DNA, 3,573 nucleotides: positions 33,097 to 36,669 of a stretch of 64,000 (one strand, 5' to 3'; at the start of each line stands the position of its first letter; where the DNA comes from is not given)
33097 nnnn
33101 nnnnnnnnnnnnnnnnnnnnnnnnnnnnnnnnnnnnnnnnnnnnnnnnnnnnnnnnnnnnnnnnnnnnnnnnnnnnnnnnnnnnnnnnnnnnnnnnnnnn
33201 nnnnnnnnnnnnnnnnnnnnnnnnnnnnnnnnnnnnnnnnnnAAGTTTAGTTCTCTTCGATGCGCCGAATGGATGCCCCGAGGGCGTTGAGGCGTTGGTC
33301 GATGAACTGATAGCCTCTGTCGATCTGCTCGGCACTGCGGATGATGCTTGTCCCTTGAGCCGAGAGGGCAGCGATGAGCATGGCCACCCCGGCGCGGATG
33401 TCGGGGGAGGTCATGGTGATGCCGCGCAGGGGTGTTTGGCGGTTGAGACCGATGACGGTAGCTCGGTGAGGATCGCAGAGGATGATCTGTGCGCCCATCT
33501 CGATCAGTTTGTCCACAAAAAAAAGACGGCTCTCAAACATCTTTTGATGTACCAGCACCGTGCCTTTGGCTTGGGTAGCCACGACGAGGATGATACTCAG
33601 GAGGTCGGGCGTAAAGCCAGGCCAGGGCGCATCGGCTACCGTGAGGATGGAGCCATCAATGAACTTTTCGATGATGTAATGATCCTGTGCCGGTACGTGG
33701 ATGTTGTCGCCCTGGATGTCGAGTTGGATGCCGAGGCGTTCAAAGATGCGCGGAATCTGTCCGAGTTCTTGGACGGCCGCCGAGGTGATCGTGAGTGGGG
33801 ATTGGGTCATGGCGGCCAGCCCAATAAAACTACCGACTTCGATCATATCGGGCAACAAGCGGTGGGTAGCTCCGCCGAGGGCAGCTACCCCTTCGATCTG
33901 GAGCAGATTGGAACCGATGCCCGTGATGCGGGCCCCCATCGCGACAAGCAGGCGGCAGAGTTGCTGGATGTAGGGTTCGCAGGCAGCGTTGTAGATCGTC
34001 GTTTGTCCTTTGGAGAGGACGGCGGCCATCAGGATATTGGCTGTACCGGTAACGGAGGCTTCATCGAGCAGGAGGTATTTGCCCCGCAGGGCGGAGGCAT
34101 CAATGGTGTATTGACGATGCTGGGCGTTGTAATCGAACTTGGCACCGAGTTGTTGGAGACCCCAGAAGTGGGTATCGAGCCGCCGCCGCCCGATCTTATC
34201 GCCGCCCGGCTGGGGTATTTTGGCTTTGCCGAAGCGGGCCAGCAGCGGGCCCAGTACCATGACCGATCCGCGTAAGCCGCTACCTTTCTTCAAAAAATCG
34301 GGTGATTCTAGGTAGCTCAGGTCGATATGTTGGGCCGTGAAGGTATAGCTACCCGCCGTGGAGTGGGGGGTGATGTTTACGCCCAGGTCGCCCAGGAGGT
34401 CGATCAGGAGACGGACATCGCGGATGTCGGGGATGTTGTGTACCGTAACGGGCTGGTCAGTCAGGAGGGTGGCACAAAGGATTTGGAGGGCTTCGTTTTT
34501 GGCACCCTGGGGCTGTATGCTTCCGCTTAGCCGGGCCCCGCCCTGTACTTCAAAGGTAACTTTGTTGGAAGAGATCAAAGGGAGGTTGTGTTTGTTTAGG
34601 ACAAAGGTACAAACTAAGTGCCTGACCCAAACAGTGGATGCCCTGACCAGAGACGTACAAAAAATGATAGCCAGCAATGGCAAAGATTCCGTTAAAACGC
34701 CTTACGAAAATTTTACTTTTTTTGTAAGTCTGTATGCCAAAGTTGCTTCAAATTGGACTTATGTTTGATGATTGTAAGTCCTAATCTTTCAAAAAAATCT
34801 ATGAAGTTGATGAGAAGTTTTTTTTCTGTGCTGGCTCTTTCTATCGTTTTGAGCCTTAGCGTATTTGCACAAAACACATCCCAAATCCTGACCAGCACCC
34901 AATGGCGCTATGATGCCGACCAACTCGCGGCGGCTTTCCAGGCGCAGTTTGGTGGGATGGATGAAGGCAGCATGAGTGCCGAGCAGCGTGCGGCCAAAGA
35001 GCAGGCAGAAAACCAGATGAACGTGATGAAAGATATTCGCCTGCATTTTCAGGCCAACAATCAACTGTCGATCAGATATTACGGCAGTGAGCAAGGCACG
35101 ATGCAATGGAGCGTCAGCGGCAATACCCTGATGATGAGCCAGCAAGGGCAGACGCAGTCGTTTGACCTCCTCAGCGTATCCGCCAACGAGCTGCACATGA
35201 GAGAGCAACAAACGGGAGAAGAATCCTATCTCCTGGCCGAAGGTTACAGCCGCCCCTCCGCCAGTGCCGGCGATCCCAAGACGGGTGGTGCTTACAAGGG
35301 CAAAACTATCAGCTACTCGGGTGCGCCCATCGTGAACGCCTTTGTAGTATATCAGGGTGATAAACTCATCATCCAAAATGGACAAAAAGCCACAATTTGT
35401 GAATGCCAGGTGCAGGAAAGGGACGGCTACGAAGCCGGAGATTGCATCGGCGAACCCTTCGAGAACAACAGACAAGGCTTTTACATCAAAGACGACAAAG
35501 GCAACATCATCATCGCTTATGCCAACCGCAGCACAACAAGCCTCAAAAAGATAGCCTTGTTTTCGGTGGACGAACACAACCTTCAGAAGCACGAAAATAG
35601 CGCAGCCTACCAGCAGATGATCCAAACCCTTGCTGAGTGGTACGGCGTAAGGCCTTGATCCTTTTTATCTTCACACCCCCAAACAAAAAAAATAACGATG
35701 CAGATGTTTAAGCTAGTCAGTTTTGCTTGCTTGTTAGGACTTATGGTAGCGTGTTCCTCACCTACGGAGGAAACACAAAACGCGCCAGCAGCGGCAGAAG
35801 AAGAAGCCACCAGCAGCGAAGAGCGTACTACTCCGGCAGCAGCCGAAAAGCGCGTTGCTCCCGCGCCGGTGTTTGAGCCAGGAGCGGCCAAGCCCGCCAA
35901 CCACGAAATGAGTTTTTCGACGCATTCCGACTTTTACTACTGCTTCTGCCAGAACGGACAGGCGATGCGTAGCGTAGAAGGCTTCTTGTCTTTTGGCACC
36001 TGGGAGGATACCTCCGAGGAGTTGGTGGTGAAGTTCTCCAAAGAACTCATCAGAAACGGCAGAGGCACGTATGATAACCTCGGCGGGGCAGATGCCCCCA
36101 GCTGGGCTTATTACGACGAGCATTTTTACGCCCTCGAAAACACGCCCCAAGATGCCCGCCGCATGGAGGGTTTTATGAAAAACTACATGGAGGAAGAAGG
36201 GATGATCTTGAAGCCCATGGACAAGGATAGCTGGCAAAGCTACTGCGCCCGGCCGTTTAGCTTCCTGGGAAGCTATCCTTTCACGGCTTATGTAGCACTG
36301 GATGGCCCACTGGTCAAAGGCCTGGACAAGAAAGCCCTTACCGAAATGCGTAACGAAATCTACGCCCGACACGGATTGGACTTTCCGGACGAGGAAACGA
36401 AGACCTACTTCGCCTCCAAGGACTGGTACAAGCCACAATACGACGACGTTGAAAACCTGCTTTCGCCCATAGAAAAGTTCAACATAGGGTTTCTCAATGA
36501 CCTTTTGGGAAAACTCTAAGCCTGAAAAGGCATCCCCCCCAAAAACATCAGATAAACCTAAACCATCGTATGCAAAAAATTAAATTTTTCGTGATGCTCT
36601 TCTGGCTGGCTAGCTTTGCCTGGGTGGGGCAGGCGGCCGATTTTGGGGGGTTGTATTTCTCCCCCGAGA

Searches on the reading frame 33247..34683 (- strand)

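Call 73: search_protein_families(library=pfam, proteins=[window:33247-34683:-], max_evalue=0.00001)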
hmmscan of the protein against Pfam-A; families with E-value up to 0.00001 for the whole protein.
window:33247-34683:- (478 aa): 1 family
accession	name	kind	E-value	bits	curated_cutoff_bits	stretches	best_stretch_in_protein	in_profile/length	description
PF00275.25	EPSP_synthase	-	2.6e-59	201.5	22.8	1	46-461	1-413/417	EPSP synthase (3-phosphoshikimate 1-carboxyvinyltransferase)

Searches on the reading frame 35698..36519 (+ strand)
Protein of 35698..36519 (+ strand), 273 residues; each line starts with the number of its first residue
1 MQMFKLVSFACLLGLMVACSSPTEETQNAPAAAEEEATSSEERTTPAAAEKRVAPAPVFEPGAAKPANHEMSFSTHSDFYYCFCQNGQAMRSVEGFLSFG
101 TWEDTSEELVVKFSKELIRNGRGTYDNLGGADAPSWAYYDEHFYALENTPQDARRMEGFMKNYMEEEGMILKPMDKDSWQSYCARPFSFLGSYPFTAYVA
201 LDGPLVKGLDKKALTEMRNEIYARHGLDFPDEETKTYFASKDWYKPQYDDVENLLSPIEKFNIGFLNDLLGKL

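Call 16: search_protein_families(library=pfam, proteins=[window:35698-36519:+], max_evalue=0.001)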
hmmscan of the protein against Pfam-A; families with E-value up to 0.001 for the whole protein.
window:35698-36519:+ (273 aa): 1 family
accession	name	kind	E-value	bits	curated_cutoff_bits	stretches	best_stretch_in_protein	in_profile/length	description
PF13308.11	YARHG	-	3.5e-13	49.7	27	1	205-267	17-81/85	YARHG domain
